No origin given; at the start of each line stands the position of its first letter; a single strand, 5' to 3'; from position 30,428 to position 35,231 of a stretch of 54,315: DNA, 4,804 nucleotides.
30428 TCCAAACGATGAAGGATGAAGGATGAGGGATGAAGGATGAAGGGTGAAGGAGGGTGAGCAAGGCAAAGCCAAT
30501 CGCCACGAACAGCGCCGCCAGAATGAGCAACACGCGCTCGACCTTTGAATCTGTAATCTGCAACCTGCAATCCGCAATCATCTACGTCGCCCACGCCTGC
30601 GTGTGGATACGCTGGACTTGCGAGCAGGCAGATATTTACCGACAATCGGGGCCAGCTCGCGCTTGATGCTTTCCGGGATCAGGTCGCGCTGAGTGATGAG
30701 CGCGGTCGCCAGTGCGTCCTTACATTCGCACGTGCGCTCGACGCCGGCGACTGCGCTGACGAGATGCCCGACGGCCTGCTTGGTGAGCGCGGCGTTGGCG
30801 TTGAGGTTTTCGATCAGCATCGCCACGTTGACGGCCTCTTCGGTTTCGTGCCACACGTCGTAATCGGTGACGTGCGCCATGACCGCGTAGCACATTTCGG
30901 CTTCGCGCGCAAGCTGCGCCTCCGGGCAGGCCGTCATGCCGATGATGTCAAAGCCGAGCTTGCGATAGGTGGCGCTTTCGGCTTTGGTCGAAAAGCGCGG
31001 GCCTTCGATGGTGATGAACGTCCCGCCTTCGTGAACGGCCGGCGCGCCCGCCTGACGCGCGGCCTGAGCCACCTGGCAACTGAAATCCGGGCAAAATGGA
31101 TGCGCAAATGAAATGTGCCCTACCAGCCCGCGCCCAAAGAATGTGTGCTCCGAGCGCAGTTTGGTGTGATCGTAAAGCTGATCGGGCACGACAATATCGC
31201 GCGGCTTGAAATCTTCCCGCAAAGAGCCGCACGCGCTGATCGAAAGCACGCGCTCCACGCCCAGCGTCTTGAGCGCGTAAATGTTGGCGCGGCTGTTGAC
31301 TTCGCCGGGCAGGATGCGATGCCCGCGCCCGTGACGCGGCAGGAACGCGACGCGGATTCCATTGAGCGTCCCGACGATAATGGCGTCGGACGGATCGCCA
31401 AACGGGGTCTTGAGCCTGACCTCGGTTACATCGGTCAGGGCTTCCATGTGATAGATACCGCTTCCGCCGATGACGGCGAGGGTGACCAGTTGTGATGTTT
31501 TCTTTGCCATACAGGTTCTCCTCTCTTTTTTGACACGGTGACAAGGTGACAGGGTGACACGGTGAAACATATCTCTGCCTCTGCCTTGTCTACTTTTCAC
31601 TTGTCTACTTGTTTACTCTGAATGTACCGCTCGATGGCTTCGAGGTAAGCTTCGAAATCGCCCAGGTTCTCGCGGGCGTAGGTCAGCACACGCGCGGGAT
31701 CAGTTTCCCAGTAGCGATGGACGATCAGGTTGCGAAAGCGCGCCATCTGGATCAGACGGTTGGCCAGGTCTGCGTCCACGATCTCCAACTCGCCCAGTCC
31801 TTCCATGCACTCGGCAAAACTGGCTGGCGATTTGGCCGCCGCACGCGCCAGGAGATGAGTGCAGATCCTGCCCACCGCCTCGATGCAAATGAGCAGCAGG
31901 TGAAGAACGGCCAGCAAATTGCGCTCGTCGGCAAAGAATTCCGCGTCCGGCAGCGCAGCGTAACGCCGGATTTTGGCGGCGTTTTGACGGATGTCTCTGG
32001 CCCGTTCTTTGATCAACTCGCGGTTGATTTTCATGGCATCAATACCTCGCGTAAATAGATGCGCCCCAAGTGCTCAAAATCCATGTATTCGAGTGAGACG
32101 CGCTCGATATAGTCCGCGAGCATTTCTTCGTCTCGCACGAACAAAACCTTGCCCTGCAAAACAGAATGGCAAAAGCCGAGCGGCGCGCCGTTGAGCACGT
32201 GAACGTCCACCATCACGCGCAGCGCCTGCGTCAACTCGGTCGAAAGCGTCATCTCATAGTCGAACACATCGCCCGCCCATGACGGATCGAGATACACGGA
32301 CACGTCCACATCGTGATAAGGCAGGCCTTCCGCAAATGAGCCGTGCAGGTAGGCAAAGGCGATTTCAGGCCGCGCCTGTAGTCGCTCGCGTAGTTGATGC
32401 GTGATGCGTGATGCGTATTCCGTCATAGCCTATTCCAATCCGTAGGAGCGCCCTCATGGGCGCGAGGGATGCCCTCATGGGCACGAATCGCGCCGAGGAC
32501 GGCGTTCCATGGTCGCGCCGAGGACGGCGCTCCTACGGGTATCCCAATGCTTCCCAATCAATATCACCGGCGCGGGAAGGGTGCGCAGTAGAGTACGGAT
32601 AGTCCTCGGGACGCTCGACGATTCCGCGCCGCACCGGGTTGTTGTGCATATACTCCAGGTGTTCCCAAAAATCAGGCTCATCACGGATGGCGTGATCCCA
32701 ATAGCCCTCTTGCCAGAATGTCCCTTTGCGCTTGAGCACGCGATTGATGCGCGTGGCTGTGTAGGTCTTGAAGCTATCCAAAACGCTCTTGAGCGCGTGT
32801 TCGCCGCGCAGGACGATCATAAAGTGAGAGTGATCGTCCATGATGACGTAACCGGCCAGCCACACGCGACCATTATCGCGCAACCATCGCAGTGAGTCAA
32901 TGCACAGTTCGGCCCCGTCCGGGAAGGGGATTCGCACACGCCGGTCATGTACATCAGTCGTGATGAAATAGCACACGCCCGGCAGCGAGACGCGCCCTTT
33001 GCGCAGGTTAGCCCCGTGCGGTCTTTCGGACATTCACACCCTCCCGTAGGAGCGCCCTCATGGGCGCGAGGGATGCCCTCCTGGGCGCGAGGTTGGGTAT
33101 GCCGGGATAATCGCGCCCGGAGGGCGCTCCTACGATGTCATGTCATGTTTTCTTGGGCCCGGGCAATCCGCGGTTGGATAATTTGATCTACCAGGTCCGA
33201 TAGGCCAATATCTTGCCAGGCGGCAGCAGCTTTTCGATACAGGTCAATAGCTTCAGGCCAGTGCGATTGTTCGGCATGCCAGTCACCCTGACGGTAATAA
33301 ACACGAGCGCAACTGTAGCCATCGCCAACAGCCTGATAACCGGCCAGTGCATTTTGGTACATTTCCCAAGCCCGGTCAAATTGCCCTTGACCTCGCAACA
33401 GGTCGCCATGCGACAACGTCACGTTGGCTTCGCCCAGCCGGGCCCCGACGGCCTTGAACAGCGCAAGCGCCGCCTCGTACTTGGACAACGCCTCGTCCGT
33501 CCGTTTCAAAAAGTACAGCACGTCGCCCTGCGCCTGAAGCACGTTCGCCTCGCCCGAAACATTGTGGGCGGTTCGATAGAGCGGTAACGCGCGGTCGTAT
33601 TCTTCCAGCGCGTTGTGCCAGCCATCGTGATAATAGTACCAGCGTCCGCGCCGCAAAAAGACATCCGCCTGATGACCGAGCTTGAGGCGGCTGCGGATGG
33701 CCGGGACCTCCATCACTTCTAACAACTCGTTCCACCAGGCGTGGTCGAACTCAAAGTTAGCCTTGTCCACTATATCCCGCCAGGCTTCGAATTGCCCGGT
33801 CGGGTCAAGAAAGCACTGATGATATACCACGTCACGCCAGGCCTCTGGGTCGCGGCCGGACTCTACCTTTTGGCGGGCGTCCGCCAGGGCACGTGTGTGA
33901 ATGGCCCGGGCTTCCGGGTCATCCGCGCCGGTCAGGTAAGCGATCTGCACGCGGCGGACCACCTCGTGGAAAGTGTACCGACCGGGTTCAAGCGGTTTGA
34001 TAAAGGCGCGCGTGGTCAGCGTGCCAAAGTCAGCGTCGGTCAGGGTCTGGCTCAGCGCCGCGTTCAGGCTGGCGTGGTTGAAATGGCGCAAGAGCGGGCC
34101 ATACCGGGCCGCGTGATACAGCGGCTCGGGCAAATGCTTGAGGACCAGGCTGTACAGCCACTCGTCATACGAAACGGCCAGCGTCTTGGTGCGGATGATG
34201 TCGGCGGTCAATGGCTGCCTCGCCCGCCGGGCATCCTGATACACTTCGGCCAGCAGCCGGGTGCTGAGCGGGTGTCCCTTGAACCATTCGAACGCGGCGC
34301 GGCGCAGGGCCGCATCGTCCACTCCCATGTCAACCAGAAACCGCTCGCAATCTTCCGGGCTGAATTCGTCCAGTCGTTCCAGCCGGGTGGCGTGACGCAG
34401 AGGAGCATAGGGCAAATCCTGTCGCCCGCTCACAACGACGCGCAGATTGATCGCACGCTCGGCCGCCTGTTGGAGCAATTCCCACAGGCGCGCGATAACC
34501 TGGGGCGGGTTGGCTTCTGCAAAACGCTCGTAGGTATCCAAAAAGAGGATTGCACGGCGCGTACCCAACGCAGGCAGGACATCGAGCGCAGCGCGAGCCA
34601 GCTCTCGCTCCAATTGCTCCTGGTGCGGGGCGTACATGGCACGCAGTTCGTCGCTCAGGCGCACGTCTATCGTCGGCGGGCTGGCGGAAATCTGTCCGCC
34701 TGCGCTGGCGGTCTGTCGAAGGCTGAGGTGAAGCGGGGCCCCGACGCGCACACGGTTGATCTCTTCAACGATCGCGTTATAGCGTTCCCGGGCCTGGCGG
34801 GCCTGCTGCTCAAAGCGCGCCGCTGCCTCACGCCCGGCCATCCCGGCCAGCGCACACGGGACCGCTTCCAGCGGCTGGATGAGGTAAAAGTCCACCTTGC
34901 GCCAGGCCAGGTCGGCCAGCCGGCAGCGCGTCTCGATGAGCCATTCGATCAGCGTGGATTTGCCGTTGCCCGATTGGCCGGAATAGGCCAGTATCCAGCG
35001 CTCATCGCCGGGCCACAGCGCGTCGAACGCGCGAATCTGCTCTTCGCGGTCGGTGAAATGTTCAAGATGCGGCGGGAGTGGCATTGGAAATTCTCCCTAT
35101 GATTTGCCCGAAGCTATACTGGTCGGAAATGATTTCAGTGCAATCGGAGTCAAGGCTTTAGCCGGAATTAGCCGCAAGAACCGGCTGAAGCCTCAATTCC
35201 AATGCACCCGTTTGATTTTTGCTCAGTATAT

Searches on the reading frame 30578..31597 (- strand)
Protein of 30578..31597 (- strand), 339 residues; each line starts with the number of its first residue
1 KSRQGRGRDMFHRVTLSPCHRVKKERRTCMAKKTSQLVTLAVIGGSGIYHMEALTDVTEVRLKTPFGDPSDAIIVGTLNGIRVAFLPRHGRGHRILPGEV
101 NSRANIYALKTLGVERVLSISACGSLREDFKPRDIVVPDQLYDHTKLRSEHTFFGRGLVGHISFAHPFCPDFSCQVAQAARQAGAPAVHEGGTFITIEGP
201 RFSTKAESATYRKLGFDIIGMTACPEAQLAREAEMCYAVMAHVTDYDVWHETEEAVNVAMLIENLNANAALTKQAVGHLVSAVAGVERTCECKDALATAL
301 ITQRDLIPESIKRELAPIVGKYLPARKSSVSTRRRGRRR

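Call 36: search_protein_families(library=pfam, proteins=[window:30578-31597:-], max_evalue=0.00001)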
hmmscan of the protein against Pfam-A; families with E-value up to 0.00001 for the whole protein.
window:30578-31597:- (339 aa): 1 family
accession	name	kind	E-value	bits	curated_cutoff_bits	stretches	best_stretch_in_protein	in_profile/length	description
PF01048.26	PNP_UDP_1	-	1.4e-43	149.5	25.1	1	39-275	1-227/233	Phosphorylase superfamily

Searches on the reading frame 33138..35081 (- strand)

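Call 36: search_protein_families(library=pfam, proteins=[window:33138-35081:-], max_evalue=0.00001)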
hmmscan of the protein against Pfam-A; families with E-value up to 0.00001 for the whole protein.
window:33138-35081:- (647 aa): 4 families
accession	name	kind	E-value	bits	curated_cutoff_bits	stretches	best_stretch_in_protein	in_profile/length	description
PF13424.12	TPR_12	-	1.2e-16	61.1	30.1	2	553-623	4-76/77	Tetratricopeptide repeat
PF07719.23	TPR_2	-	1.6e-07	31.4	27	0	512-542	1-31/34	Tetratricopeptide repeat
PF14938.12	SNAP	-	8.3e-07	29.2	25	1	469-622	32-185/282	Soluble NSF attachment protein, SNAP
PF13432.12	TPR_16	-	6.6e-06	26.9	32.7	1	557-623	2-62/65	Tetratricopeptide repeat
